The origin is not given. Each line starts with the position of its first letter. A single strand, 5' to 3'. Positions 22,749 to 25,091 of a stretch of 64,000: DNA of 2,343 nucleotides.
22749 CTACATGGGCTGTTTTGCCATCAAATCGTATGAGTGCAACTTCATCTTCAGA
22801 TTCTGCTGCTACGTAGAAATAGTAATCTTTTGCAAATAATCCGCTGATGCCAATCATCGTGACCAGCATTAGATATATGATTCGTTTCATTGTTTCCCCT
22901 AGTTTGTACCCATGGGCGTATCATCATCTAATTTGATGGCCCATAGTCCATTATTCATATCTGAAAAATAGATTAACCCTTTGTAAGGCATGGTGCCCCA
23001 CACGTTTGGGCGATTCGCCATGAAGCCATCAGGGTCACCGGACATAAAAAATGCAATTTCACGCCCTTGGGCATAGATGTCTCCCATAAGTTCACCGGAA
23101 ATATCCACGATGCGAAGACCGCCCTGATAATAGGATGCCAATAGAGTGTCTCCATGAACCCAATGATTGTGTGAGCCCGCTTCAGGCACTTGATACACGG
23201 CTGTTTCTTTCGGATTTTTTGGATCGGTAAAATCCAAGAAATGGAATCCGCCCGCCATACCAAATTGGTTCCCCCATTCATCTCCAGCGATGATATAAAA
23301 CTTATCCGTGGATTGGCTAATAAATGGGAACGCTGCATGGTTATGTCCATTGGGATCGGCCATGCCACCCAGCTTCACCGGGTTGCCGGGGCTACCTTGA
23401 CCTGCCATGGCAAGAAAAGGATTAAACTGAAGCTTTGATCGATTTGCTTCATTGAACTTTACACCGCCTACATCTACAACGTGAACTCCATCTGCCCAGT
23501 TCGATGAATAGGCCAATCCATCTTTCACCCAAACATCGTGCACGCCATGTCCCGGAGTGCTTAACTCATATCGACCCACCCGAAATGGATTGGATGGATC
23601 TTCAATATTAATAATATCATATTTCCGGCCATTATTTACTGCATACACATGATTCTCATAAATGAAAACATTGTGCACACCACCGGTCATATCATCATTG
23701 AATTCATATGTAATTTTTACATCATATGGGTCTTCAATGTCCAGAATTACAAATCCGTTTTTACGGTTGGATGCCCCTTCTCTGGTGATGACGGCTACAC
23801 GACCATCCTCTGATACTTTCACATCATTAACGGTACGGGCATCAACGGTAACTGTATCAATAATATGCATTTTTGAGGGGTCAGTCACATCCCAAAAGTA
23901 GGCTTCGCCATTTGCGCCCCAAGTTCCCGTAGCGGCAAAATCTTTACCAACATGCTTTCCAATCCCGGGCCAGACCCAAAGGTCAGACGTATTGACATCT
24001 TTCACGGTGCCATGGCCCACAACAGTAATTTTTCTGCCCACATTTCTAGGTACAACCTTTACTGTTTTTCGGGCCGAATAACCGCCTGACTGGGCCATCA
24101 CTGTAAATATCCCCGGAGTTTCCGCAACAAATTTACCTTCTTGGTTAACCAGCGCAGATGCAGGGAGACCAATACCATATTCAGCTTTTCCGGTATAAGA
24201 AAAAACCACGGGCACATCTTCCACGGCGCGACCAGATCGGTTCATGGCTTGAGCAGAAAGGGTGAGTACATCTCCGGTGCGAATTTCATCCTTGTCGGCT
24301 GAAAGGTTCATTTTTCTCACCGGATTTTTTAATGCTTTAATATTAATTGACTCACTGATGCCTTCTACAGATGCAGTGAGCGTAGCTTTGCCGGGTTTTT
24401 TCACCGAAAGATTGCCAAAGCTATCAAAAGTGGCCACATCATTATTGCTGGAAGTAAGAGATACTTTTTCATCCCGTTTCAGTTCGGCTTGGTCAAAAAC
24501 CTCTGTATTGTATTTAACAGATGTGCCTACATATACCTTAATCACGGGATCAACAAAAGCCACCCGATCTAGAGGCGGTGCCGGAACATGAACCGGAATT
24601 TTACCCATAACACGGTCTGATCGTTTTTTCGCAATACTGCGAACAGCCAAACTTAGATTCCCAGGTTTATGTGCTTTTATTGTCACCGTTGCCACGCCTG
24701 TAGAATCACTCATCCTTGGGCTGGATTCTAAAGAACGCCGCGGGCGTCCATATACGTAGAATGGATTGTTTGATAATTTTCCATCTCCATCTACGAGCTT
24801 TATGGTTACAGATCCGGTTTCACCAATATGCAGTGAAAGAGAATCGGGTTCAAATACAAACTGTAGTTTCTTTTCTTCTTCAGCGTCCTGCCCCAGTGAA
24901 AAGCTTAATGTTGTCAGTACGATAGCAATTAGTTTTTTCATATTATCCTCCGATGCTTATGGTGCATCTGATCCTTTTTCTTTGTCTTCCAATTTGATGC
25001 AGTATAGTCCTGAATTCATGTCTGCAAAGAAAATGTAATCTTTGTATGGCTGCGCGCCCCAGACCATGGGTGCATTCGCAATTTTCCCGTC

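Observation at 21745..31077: Five-gene secreted cytochrome c / beta-propeller cluster: candidate uncharacterised extracytoplasmic redox module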

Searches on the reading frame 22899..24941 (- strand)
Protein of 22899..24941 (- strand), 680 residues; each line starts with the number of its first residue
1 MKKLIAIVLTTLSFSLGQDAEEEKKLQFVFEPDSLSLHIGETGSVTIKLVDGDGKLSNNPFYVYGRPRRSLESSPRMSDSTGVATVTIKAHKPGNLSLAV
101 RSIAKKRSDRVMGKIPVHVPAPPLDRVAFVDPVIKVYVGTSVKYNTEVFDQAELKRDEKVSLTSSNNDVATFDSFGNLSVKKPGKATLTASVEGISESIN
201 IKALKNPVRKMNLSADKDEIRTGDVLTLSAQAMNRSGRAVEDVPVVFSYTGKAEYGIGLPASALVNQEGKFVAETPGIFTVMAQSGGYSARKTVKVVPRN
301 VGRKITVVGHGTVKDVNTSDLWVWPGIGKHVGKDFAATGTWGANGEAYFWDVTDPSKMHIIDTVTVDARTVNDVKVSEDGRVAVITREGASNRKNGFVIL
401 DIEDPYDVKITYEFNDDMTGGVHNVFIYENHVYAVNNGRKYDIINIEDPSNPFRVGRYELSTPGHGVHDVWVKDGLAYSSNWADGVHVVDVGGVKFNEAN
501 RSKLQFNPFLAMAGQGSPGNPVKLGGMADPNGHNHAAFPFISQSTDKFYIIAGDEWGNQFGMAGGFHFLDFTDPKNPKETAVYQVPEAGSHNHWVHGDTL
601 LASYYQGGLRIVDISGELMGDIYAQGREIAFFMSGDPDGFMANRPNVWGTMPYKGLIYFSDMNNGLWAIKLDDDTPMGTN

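Call 4: search_protein_families(library=pfam, proteins=[window:22899-24941:-], max_evalue=0.01)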
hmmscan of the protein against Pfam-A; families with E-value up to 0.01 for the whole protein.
window:22899-24941:- (680 aa): 3 families
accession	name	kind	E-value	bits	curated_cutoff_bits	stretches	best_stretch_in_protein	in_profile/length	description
PF02369.22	Big_1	-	9.4e-06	26.1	34.9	0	224-296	17-92/93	Bacterial Ig-like domain (group 1)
PF08309.17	LVIVD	-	1.4e-05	24.7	20.2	0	420-458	2-40/42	LVIVD repeat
PF02368.24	Big_2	-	0.00023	21.5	22.8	1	147-192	23-68/79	Bacterial Ig-like domain (group 2)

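Call 5: search_protein_families(library=ncbifam, proteins=[window:22899-24941:-], max_evalue=0.01)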
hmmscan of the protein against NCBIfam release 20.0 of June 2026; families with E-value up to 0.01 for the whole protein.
window:22899-24941:- (680 aa): 1 family
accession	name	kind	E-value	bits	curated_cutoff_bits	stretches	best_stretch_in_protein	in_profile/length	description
TIGR04312.1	choice_anch_B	subfamily_domain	2.4e-23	83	100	2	544-670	238-363/364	choice-of-anchor B family protein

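Call 10: search_solved_structures(query=window:22899-24941:-, max_evalue=0.01, show_alignments=2)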
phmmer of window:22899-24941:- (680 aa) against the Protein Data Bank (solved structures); distinct sequences matched with E-value up to 0.01: 1.
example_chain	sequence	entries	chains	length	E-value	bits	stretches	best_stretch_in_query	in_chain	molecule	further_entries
6n1a_A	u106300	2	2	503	0.0082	17.6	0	156-208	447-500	Carbohydrate-binding protein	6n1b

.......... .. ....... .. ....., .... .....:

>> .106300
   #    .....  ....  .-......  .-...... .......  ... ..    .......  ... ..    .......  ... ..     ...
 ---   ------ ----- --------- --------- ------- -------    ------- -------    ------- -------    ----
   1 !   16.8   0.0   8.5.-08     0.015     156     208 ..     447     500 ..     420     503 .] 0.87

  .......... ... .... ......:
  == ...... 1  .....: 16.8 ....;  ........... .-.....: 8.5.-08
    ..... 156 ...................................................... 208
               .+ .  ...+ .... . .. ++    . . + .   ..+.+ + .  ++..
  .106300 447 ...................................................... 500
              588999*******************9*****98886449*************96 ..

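Call 11: find_homologous_proteins(query=window:22899-24941:-, max_evalue=0.00001)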
Query window:22899-24941:- (680 aa): 6015 proteins with E <= 0.00001 among 8000 candidates; the best 120 are listed.
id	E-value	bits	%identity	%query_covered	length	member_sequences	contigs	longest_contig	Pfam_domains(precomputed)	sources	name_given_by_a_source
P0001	0.0e+0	1461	93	100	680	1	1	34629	-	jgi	-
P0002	0.0e+0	1458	93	100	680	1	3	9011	PF08309.18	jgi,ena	-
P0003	0.0e+0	1458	93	100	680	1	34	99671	PF08309.18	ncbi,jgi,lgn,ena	jgi:hypothetical protein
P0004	0.0e+0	1457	93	100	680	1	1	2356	PF08309.18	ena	-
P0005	0.0e+0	1457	93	100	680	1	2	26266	PF08309.18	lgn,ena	-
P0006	0.0e+0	1455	93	100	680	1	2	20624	PF08309.18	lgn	-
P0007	0.0e+0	1455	92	100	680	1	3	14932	PF08309.18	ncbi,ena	-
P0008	0.0e+0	1455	93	100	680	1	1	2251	PF08309.18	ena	-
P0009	0.0e+0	1454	92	100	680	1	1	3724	PF08309.18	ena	-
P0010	0.0e+0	1454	92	100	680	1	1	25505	PF08309.18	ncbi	-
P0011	0.0e+0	1454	93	100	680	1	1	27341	PF08309.18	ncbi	-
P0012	0.0e+0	1453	92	100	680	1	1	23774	PF08309.18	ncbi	-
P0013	0.0e+0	1453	92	100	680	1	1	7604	PF08309.18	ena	-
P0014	0.0e+0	1452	92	100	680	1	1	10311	PF08309.18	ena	-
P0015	0.0e+0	1452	92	100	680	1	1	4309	PF08309.18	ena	-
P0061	0.0e+0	1215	75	100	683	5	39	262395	PF02368.25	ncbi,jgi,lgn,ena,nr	ncbi:MAG: Ig-like domain-containing protein [Candidatus Marinimicrobia bacterium]|jgi:hypothetical p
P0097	0.0e+0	1165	74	100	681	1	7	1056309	PF02368.25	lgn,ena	-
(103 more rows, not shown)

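Call 12: find_encoding_contigs(protein=P0097, flank=10000, max_places=3)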
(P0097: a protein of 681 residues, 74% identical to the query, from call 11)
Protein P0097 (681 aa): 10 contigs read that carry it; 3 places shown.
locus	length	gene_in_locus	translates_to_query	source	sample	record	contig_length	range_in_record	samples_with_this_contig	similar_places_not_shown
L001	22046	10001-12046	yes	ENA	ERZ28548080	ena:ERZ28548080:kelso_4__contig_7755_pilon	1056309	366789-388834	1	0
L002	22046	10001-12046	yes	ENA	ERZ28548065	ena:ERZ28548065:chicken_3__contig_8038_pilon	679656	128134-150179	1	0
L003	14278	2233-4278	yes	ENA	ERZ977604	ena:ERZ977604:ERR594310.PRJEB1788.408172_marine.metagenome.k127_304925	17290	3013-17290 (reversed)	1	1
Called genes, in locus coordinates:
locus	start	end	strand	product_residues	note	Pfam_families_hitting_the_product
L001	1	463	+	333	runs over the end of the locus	PF00912:Transgly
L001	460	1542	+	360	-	PF00905:Transpeptidase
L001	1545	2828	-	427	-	PF02885:Glycos_trans_3N, PF00591:Glycos_transf_3, PF07831:PYNP_C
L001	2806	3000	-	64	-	PF03739:LptF_LptG (weak)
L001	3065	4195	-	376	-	PF03739:LptF_LptG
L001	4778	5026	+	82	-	-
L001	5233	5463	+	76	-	-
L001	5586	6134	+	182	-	-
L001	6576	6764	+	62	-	-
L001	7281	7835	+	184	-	PF00932:LTD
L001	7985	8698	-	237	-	PF03767:Acid_phosphat_B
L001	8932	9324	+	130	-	PF13664:DUF4149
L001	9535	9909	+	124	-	-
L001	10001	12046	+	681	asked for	PF02368:Big_2 (weak)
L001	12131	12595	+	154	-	PF14534:DUF4440 (faint)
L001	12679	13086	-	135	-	PF01475:FUR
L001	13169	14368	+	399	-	PF02492:cobW, PF07683:CobW_C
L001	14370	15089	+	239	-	PF08856:DUF1826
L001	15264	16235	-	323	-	PF03372:Exo_endo_phos (weak), PF19580:Exo_endo_phos_3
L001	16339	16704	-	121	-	PF03544:TonB_C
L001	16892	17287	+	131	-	PF03203:MerC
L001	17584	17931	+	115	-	PF13380:CoA_binding_2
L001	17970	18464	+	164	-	-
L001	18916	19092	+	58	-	PF07432:Hc1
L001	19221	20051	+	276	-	PF02678:Pirin, PF05726:Pirin_C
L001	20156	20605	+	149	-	-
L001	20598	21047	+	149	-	-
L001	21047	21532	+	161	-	-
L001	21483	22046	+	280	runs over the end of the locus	-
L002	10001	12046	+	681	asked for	PF02368:Big_2 (weak)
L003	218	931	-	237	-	PF03767:Acid_phosphat_B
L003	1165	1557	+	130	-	PF13664:DUF4149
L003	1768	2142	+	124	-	PF14248:DUF4345 (faint)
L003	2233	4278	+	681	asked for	PF02368:Big_2 (weak)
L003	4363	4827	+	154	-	PF14534:DUF4440 (faint)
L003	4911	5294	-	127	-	PF01475:FUR (weak)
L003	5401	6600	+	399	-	PF02492:cobW, PF07683:CobW_C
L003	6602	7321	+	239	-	PF08856:DUF1826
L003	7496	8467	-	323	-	PF03372:Exo_endo_phos (weak), PF19580:Exo_endo_phos_3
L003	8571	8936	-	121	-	PF03544:TonB_C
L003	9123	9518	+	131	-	PF03203:MerC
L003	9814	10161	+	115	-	PF13380:CoA_binding_2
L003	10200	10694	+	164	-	-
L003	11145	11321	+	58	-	PF07432:Hc1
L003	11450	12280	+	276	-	PF02678:Pirin, PF05726:Pirin_C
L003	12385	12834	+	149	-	-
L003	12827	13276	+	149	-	-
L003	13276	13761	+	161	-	-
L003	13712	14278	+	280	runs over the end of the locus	-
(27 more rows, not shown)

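Call 13: find_encoding_contigs(protein=P0061, flank=10000, max_places=3)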
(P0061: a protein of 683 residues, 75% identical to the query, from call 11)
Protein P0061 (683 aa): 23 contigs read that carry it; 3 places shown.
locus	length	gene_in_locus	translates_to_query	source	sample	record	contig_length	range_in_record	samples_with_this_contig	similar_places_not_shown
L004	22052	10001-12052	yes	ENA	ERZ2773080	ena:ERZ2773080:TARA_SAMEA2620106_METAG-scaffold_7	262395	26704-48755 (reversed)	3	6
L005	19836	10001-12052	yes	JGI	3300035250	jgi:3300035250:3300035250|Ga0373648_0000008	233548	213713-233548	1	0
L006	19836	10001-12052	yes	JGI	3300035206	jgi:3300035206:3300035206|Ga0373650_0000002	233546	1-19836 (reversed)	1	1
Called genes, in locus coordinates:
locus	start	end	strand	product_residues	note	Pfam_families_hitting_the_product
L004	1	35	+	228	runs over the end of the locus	-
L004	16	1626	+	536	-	PF00034:Cytochrom_C (faint), PF02433:FixO (faint), PF14522:Cytochrome_C7 (faint), PF13442:Cytochrome_CBB3 (weak)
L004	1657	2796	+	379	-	-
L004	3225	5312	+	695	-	-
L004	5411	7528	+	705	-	PF02369:Big_1 (faint), PF08309:LVIVD (faint)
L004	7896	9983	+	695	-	-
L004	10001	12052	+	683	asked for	PF02368:Big_2 (weak)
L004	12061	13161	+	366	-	PF02239:Cytochrom_D1 (faint), PF10282:Lactonase (faint), PF25174:Beta-prop_THOC3 (weak), PF21783:YNCE (weak)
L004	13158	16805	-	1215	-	PF01839:FG-GAP (faint), PF13517:FG-GAP_3, PF07593:UnbV_ASPIC, PF13517:FG-GAP_3, PF07593:UnbV_ASPIC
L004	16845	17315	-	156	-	-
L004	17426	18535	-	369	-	PF01926:MMR_HSR1, PF02421:FeoB_N (weak), PF06071:YchF-GTPase_C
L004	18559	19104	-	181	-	PF07977:FabA, PF22818:ApeI-like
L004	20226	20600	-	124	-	PF07719:TPR_2 (faint)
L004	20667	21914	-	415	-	PF07690:MFS_1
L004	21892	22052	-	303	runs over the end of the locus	PF00892:EamA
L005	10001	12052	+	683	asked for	PF02368:Big_2 (weak)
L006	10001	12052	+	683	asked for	PF02368:Big_2 (weak)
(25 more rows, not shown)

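Call 69: search_protein_families(library=pfam, proteins=[L004:1630-2796:+], max_evalue=0.01)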
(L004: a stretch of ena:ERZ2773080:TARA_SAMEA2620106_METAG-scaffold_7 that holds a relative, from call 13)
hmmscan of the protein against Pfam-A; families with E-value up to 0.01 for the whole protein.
L004:1630-2796:+ (388 aa): 0 families
